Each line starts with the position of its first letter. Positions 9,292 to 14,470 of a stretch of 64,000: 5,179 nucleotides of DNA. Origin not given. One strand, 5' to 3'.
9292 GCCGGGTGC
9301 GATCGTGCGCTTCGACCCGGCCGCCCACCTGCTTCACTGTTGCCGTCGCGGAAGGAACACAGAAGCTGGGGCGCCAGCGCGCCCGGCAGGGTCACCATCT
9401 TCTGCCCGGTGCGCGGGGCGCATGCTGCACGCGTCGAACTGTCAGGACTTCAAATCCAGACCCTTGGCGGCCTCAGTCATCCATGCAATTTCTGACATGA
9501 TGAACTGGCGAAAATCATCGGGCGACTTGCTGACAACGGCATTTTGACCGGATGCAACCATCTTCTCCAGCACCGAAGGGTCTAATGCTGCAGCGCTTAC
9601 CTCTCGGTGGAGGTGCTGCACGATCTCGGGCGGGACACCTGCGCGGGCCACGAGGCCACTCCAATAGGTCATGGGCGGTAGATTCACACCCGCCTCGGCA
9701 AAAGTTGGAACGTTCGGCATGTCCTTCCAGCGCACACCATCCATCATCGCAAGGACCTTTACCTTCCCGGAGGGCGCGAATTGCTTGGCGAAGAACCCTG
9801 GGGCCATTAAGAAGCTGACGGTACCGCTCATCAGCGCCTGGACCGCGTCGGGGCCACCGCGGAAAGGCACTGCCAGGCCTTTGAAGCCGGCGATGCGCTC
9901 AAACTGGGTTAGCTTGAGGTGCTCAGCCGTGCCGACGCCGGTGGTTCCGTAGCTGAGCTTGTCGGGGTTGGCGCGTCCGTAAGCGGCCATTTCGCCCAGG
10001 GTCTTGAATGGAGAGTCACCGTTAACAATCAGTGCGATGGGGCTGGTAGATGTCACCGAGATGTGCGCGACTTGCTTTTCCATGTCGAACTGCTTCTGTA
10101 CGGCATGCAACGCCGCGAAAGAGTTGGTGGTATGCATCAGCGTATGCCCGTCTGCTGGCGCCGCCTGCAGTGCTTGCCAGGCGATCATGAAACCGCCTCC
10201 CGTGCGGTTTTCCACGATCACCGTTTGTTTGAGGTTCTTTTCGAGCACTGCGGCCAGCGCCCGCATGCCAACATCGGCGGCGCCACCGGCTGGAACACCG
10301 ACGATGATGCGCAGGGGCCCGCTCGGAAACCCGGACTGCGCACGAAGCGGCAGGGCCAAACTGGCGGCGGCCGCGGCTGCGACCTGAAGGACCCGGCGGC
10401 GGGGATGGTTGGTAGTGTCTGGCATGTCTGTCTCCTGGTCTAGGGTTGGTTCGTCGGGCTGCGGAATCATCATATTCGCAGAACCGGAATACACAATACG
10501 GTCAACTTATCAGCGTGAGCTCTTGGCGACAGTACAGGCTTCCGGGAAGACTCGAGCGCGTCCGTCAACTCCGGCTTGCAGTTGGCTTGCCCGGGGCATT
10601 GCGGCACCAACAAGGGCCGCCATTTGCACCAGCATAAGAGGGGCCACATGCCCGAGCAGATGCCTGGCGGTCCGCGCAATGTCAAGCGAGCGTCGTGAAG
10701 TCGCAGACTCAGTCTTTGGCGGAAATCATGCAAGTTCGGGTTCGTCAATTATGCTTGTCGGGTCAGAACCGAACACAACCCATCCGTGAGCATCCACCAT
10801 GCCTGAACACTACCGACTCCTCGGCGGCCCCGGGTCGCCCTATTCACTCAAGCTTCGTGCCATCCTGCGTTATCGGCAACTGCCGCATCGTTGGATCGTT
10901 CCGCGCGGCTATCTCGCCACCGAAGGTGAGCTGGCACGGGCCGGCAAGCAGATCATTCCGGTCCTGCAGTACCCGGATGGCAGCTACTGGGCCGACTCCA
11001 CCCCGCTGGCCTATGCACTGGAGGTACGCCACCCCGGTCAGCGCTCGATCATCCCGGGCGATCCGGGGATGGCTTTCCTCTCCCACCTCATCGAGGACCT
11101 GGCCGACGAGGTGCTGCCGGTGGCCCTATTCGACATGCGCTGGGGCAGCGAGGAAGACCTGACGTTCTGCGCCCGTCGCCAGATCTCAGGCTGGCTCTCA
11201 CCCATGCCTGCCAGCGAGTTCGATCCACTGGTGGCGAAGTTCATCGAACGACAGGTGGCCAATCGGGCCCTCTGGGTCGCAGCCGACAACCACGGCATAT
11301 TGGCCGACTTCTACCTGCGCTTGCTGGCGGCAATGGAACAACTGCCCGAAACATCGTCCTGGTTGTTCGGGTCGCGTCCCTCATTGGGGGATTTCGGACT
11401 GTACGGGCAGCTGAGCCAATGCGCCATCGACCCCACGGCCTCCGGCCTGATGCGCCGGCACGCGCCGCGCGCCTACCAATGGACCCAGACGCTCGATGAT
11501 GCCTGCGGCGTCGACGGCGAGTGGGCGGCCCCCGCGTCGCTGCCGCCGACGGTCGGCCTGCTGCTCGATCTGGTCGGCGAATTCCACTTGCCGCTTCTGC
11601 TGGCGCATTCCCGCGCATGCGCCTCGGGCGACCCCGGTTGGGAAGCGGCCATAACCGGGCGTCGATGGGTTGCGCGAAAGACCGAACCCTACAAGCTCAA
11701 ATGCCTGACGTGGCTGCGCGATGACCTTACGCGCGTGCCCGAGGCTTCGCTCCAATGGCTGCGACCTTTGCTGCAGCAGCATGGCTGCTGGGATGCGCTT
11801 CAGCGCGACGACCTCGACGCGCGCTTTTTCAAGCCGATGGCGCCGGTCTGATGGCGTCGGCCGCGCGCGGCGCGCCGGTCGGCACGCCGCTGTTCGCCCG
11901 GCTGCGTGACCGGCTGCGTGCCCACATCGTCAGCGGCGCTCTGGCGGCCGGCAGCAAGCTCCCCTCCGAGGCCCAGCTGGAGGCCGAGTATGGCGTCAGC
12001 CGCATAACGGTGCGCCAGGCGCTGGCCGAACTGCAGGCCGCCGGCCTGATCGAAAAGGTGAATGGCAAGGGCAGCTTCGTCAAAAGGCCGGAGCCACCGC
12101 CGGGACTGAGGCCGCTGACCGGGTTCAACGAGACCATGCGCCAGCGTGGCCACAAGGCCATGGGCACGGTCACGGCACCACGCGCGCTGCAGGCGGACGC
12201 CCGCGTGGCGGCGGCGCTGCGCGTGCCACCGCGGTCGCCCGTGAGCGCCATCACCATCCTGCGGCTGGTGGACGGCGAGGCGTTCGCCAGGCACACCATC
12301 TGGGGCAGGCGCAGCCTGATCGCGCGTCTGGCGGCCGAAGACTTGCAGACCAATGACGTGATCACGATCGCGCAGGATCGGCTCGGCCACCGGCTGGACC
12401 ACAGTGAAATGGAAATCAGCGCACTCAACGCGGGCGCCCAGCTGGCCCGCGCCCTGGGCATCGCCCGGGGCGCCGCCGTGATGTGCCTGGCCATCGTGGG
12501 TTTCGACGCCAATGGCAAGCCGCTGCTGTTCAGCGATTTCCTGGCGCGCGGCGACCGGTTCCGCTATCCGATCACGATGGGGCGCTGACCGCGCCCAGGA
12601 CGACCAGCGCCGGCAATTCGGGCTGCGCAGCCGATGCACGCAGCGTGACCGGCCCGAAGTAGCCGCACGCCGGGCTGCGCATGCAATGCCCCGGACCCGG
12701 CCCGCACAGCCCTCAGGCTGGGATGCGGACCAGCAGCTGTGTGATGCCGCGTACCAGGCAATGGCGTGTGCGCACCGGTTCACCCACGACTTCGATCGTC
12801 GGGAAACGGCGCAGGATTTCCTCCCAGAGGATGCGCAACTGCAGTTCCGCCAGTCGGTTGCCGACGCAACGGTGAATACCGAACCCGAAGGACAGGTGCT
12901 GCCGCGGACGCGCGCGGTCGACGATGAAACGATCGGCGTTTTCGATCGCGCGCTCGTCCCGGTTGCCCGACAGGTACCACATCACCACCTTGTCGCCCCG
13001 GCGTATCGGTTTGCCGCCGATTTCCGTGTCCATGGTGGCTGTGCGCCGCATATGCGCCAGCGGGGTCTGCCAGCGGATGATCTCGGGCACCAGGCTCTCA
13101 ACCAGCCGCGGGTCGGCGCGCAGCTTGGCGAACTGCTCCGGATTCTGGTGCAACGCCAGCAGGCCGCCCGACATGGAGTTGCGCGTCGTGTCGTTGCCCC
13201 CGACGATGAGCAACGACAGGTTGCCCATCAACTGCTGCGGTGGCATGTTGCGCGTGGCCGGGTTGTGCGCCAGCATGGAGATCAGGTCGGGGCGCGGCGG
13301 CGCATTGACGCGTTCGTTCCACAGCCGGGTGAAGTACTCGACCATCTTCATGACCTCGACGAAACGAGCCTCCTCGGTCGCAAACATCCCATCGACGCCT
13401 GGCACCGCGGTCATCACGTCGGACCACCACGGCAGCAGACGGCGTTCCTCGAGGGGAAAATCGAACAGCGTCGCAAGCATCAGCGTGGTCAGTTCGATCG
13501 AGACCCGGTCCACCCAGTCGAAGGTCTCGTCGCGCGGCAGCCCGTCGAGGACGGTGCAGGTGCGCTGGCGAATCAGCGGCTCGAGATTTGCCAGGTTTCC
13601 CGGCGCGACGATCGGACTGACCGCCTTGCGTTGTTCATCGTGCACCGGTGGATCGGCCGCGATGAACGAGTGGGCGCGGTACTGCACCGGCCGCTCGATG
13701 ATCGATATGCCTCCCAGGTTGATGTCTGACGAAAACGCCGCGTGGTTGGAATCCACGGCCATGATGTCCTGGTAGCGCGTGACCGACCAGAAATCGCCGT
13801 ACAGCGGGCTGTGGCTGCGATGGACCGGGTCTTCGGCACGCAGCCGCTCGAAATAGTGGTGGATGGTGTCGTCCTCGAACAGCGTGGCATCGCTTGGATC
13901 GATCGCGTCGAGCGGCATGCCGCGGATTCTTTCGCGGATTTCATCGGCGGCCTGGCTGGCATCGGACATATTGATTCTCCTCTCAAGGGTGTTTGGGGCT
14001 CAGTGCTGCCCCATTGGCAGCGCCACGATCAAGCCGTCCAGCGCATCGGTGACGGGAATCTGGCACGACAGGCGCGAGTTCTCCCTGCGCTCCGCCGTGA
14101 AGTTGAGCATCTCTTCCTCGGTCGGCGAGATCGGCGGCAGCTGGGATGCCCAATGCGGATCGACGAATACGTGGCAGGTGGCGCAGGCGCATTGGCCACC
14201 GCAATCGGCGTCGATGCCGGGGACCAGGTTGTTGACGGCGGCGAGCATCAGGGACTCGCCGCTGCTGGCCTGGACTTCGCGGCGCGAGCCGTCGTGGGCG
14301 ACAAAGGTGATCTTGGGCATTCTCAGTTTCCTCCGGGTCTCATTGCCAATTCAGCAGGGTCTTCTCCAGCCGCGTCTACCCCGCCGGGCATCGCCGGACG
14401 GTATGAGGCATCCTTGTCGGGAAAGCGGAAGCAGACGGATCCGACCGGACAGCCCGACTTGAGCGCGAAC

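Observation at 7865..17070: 9.2-kb catabolic cassette bounded by a 24/27-bp direct repeat, inserted into the anmK/ABC locus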

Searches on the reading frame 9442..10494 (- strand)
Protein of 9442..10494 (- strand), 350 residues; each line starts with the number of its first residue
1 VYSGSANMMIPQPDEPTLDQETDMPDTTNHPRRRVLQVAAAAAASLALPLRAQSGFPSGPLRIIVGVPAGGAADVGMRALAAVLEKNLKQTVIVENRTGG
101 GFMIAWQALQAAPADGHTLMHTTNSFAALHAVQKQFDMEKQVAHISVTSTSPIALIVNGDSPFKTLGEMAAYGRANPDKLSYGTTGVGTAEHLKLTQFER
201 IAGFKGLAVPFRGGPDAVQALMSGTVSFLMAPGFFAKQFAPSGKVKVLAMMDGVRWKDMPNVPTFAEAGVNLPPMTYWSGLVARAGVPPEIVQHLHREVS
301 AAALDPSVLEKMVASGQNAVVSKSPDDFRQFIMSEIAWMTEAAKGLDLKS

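Call 10: search_protein_families(library=pfam, proteins=[window:9442-10494:-])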
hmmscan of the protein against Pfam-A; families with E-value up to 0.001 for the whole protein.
window:9442-10494:- (350 aa): 1 family
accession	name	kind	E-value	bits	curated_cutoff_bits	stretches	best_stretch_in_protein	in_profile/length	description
PF03401.19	TctC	-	6.7e-52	177.1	27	1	78-337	3-263/274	Tripartite tricarboxylate transporter family receptor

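Call 46: search_protein_families(library=ncbifam, proteins=[window:9442-10494:-], max_evalue=0.00001)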
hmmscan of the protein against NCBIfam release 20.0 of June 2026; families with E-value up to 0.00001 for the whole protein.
window:9442-10494:- (350 aa): 0 families

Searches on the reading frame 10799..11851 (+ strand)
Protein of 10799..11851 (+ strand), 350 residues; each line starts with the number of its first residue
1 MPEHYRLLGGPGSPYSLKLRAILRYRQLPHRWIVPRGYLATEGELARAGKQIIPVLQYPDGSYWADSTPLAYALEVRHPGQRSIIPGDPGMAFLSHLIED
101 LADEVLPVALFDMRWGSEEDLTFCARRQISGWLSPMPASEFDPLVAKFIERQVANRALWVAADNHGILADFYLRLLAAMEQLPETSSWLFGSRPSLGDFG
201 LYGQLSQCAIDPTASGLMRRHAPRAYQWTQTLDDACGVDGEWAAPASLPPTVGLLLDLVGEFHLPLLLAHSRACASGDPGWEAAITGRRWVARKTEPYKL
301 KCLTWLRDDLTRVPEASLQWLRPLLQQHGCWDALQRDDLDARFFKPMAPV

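Call 10: search_protein_families(library=pfam, proteins=[window:10799-11851:+])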
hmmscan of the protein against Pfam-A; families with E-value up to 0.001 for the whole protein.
window:10799-11851:+ (350 aa): 3 families
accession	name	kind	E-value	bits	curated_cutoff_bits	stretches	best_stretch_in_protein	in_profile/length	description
PF13409.12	GST_N_2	-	3.2e-08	34.5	25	1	13-75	2-68/70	Glutathione S-transferase, N-terminal domain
PF13417.12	GST_N_3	-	1.2e-06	29.2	22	1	8-81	2-74/75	Glutathione S-transferase, N-terminal domain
PF13410.11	GST_C_2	-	7.9e-05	23.1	24.9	1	174-228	13-66/69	Glutathione S-transferase, C-terminal domain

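Call 46: search_protein_families(library=ncbifam, proteins=[window:10799-11851:+], max_evalue=0.00001)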
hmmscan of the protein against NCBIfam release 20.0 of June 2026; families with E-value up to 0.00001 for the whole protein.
window:10799-11851:+ (350 aa): 0 families

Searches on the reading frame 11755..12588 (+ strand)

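Call 10: search_protein_families(library=pfam, proteins=[window:11755-12588:+])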
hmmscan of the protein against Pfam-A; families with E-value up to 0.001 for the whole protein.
window:11755-12588:+ (277 aa): 4 families
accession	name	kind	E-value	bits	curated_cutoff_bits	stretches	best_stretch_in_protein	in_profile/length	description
PF07702.18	UTRA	-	3.1e-26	92.3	23.8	1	131-270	2-141/141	UTRA domain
PF00392.27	GntR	-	1.1e-20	73.4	27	1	49-109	4-64/64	Bacterial regulatory proteins, gntR family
PF08279.18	HTH_11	-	0.00023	21.4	25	1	73-106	19-53/55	HTH domain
PF25213.1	HVO_A0261_N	-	0.00043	20.5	35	0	71-104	26-59/86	HVO_A0261 N-terminal domain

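Call 46: search_protein_families(library=ncbifam, proteins=[window:11851-12588:+], max_evalue=0.00001)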
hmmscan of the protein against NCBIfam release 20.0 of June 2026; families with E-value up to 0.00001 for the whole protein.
window:11851-12588:+ (245 aa): 22 families
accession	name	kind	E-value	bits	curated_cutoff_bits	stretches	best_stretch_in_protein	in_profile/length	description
TIGR02018.2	his_ut_repres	equivalog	2.9e-31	108.6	220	1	16-217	2-201/226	histidine utilization transcriptional repressor HutC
TIGR02325.1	C_P_lyase_phnF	equivalog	2.3e-29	102.6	156.8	1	12-239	7-234/238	phosphonate metabolism transcriptional regulator PhnF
NF041547.1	GntR_LSA1692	equivalog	3.8e-29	102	275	1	14-244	2-231/233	GntR family transcriptional regulator, LSA1692 subfamily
NF008491.0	PRK11402.1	subfamily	1.9e-26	93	269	1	12-241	10-238/243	GntR family transcriptional regulator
NF052441.1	TransRegRv0792c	equivalog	1.1e-25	90.4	400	1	13-245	16-248/260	Rv0792c family HTH-type transcriptional regulator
TIGR03337.1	phnR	equivalog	2.2e-25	89.7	296.75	1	15-225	3-212/231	phosphonate utilization transcriptional regulator PhnR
NF007292.0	PRK09764.1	equivalog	8.9e-23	80.7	281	1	12-239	4-230/240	GntR family transcriptional regulator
TIGR02404.1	trehalos_R_Bsub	equivalog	1.8e-22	80.1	211.95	1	21-211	8-199/233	trehalose operon repressor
NF052282.1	PLP_TF_PdxR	equivalog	1.1e-15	57.7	320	1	13-86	1-74/448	MocR-like pyridoxine biosynthesis transcription factor PdxR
NF052290.2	MocR_like_YczR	exception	1.6e-14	53.5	487.4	1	12-113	18-118/458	MocR-like transcription factor YczR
NF011575.0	PRK14999.1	equivalog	2e-14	53.5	424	1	4-126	5-125/241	histidine utilization repressor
NF007741.0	PRK10421.1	equivalog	7.8e-13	48.4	311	1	17-79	11-73/262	transcriptional regulator LldR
NF007486.0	PRK10079.1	equivalog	1e-11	45.1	363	1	16-236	19-234/241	phosphonate metabolism transcriptional regulator PhnF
NF003011.0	PRK03837.1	subfamily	3.5e-11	43.2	260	1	17-94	17-94/241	transcriptional regulator NanR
NF053730.1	TransRegRv1152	equivalog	6.4e-11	42.2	170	1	11-82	14-85/120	Rv1152 family transcriptional regulator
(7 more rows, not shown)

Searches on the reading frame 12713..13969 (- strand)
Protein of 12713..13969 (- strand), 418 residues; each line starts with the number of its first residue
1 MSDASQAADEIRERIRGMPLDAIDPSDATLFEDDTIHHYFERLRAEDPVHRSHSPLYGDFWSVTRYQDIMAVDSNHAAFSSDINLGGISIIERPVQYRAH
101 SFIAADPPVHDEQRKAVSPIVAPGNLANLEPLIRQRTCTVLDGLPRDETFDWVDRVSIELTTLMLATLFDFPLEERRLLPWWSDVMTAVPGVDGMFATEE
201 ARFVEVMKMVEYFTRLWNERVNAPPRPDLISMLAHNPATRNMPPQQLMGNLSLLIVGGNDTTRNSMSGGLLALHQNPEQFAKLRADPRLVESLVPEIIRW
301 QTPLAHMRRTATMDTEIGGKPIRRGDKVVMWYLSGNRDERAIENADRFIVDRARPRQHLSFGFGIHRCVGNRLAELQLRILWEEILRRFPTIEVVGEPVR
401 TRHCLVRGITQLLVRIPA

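Call 11: search_protein_families(library=pfam, proteins=[window:12713-13969:-])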
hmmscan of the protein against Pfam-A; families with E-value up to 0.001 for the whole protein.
window:12713-13969:- (418 aa): 1 family
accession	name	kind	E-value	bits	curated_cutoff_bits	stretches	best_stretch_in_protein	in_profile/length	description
PF00067.27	p450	-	2.1e-22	80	22.8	1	227-390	239-433/462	Cytochrome P450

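Call 43: find_homologous_proteins(query=window:12713-13969:-, max_evalue=1e-100)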
Query window:12713-13969:- (418 aa): 7975 proteins with E <= 1e-100 among 8000 candidates; the best 120 are listed.
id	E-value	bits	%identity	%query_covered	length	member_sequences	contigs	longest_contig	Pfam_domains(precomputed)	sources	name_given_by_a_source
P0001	2.3e-283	957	100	100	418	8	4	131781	PF00067.28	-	-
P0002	1.8e-209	714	76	96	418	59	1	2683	PF00067.28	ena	-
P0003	5.4e-206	703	74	97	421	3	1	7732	PF00067.28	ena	-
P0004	4.1e-205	700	73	100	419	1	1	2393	PF00067.28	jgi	jgi:cytochrome P450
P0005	8.6e-205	699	73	97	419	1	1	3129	PF00067.28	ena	-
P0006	1.9e-204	697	75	97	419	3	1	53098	PF00067.28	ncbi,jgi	jgi:cytochrome P450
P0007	6.7e-204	696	72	97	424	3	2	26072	PF00067.28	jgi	jgi:cytochrome P450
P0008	5.5e-203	693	73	100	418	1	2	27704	PF00067.28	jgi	jgi:cytochrome P450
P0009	1.1e-202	692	73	100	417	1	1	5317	PF00067.28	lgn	-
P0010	7.8e-202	689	72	99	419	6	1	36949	PF00067.28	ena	-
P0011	3.6e-201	687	74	97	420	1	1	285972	PF00067.28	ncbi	-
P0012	4.1e-201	686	74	96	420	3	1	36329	PF00067.28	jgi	-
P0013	8.0e-201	685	72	100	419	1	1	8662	PF00067.28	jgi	-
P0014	7.5e-200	682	71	99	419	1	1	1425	PF00067.28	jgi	jgi:cytochrome P450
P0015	1.5e-199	681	72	99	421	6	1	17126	PF00067.28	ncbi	-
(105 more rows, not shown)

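Call 44: find_encoding_contigs(protein=P0001, flank=10000, max_places=10)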
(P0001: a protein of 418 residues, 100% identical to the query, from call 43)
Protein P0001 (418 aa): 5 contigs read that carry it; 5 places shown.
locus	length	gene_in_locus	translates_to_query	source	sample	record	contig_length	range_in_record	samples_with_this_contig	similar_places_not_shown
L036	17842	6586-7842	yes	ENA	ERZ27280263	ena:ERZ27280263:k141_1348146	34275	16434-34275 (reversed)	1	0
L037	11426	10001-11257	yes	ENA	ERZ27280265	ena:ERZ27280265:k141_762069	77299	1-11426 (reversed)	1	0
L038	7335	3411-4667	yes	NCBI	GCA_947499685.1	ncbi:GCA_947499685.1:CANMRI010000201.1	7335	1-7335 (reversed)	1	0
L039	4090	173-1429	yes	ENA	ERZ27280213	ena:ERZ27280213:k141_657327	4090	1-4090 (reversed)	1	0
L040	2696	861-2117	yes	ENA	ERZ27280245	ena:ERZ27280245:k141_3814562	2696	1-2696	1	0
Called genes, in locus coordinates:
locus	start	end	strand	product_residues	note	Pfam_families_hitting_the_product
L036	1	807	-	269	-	?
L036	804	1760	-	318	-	PF19300:BPD_transp_1_N, PF00528:BPD_transp_1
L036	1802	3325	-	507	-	PF00496:SBP_bac_5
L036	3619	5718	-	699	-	PF02629:CoA_binding, PF13380:CoA_binding_2, PF13607:Succ_CoA_lig, PF19045:Ligase_CoA_2 (weak), PF13549:ATP-grasp_5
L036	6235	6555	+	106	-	PF00111:Fer2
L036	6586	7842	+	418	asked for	PF00067:p450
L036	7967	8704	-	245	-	PF00392:GntR, PF07702:UTRA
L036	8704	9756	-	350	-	PF13417:GST_N_3 (weak), PF13409:GST_N_2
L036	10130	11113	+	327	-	PF03401:TctC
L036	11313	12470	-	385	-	PF00465:Fe-ADH, PF13685:Fe-ADH_2, PF25137:ADH_Fe_C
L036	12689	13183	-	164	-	PF00583:Acetyltransf_1, PF13673:Acetyltransf_10, PF13508:Acetyltransf_7, PF08445:FR47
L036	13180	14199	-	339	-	PF00144:Beta-lactamase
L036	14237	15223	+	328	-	PF00005:ABC_tran, PF02463:SMC_N (weak), PF08352:oligo_HPY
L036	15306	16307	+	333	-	PF00005:ABC_tran, PF02463:SMC_N (faint), PF13304:AAA_21 (faint), PF08352:oligo_HPY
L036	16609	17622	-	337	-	-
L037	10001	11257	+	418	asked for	PF00067:p450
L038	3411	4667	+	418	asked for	PF00067:p450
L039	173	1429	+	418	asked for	PF00067:p450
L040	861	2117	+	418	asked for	PF00067:p450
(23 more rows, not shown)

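Call 46: search_protein_families(library=ncbifam, proteins=[window:12713-13969:-], max_evalue=0.00001)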
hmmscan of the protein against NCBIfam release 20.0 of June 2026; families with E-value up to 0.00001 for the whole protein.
window:12713-13969:- (418 aa): 7 families
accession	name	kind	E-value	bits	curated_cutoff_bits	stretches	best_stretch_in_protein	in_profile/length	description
NF041802.1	P450_SolI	exception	2.8e-133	444.5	850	1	8-417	4-423/424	solanimycin biosynthesis cytochrome P450 SolI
NF041177.1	Cyp119_Thmprot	equivalog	1.6e-47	162.1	680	1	38-415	3-365/368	cytochrome P450 Cyp119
TIGR04458.1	CYP450_TxtE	equivalog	1e-35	123.1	500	1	98-409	80-395/403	4-nitrotryptophan synthase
TIGR04538.1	P450_cycloAA_1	subfamily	4.6e-31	108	500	1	37-413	12-391/395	cytochrome P450, cyclodipeptide synthase-associated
NF045816.1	PentlenlactSyn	equivalog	7e-31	107.3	700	1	41-402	20-381/396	pentalenolactone synthase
TIGR04515.1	P450_rel_GT_act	subfamily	2.8e-26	92.8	343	1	33-404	30-374/386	P450-derived glycosyltransferase activator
NF050147.1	aminopyruv_ApyO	equivalog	6e-10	38.3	525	1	201-389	184-393/444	RiPP biosynthesis cytochrome P450 ApyO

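Call 53: find_encoding_contigs(protein=P0006, flank=10000, max_places=2)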
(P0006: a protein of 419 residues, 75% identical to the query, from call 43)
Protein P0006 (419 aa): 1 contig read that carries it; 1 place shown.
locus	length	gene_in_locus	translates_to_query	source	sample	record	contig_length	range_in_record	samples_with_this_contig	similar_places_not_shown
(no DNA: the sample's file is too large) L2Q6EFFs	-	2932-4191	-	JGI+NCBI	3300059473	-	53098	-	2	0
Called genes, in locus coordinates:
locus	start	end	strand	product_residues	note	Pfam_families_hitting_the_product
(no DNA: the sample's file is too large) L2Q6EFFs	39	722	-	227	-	PF00156:Pribosyltran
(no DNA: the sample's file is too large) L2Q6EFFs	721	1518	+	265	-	PF03372:Exo_endo_phos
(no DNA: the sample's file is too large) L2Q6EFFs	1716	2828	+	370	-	PF07995:GSDH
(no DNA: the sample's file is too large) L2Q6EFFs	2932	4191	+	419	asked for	PF00067:p450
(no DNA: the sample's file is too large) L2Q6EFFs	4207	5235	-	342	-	PF03401:TctC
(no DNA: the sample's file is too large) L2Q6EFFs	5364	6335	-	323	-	PF01435:Peptidase_M48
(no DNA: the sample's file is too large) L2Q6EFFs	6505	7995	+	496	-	PF07690:MFS_1, PF13000:Acatn, PF07690:MFS_1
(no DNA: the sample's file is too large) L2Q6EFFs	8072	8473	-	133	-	PF02635:DsrE, PF13686:DrsE_2 (faint)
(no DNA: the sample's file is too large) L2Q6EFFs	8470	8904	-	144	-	PF01597:GCV_H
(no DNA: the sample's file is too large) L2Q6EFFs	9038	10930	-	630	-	PF00009:GTP_EFTU, PF03144:GTP_EFTU_D2, PF25461:Beta-barrel_SelB, PF09106:WHD_2nd_SelB, PF21214:WHD_2nd_SelB_bact (weak), PF09107:WHD_3rd_SelB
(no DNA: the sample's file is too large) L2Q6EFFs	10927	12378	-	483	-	PF12390:Se-cys_synth_N, PF03841:SelA, PF01053:Cys_Met_Meta_PP (weak)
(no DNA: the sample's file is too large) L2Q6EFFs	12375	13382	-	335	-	PF04216:FdhE_N, PF24859:FdhE_central, PF24860:FdhE_C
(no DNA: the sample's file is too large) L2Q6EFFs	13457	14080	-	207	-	PF01292:Ni_hydr_CYTB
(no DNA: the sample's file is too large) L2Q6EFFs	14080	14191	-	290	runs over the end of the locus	PF12797:Fer4_2 (weak), PF12838:Fer4_7, PF13187:Fer4_9 (weak), PF13237:Fer4_10, PF13247:Fer4_11, PF14697:Fer4_21, PF00037:Fer4 (weak), PF09163:Form-deh_trans, +4 more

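Call 54: find_encoding_contigs(protein=P0011, flank=10000, max_places=2)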
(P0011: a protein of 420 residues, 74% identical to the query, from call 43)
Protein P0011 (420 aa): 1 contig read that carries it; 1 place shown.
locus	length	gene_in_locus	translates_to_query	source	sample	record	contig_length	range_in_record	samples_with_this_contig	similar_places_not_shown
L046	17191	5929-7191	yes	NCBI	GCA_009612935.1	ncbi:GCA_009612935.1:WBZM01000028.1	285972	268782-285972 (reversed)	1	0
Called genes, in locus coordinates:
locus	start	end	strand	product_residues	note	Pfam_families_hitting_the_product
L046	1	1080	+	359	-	?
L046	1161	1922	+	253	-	PF00596:Aldolase_II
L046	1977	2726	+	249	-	PF00106:adh_short, PF08659:KR (weak), PF13561:adh_short_C2, PF23441:SDR (faint)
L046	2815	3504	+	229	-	PF00484:Pro_CA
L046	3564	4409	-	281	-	PF00561:Abhydrolase_1, PF12146:Hydrolase_4, PF12697:Abhydrolase_6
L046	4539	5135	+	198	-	PF00775:Dioxygenase_C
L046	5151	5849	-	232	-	PF00440:TetR_N, PF17939:TetR_C_30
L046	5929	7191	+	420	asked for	PF00067:p450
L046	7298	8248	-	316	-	PF03401:TctC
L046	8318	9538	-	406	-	PF02771:Acyl-CoA_dh_N, PF02770:Acyl-CoA_dh_M, PF00441:Acyl-CoA_dh_1, PF08028:Acyl-CoA_dh_2 (weak)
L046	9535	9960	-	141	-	PF12172:zf-ChsH2, PF01796:OB_ChsH2_C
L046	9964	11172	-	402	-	PF22691:Thiolase_C_1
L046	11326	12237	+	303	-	PF00126:HTH_1, PF03466:LysR_substrate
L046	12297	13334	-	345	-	PF03401:TctC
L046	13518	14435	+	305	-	PF01040:UbiA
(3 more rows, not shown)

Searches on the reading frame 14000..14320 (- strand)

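Call 46: search_protein_families(library=ncbifam, proteins=[window:14000-14320:-], max_evalue=0.00001)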
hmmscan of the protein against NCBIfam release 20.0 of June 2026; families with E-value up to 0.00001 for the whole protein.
window:14000-14320:- (106 aa): 2 families
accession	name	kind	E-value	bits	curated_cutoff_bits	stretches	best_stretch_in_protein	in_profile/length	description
TIGR02007.1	fdx_isc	equivalog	1.4e-12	47.7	132.1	1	3-102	2-100/110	ISC system 2Fe-2S type ferredoxin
TIGR01941.1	nqrF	equivalog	3.7e-08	32.7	295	1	4-94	32-116/405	NADH:ubiquinone reductase (Na(+)-transporting) subunit F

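Call 47: search_protein_families(library=pfam, proteins=[window:14000-14320:-], max_evalue=0.0001)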
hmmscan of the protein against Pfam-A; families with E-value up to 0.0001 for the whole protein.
window:14000-14320:- (106 aa): 1 family
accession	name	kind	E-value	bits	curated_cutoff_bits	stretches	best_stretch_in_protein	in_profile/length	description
PF00111.32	Fer2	-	1e-11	45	21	1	9-91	3-77/77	2Fe-2S iron-sulfur cluster binding domain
